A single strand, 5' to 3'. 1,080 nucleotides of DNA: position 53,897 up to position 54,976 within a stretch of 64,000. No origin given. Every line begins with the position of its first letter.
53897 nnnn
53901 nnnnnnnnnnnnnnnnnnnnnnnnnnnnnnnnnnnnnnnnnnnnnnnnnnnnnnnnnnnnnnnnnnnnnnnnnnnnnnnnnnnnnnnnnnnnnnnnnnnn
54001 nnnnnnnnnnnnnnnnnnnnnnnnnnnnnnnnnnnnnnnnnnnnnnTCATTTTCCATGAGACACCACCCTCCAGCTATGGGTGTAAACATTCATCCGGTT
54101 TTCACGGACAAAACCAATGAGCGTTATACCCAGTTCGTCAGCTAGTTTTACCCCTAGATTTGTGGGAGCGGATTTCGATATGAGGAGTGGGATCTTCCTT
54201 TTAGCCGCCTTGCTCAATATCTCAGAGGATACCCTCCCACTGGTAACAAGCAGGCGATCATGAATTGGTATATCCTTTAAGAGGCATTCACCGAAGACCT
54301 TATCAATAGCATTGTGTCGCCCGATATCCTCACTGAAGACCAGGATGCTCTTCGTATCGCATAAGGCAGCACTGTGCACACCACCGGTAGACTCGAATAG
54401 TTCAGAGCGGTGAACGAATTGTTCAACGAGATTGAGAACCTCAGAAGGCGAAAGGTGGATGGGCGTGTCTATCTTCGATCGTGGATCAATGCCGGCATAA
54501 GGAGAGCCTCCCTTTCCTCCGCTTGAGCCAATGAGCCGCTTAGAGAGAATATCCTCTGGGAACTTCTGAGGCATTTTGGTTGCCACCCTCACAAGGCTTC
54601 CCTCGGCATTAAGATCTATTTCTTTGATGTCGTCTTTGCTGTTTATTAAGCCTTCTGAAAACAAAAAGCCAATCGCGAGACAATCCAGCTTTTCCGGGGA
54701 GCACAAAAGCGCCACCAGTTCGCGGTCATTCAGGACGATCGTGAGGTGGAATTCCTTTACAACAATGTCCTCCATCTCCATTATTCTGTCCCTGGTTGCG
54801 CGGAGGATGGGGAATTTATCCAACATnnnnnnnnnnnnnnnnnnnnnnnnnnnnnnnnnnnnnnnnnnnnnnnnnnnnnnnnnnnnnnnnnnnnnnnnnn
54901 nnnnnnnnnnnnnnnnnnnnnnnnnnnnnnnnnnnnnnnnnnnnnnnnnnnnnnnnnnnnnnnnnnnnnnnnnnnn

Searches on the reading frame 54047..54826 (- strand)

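Call 13: search_protein_families(library=pfam, proteins=[window:54047-54826:-], max_evalue=0.001)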
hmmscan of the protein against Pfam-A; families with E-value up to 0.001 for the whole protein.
window:54047-54826:- (259 aa): 1 family
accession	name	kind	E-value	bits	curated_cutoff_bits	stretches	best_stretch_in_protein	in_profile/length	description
PF02634.21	FdhD-NarQ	-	8.9e-78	261.7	27.2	1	23-254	1-236/237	FdhD/NarQ family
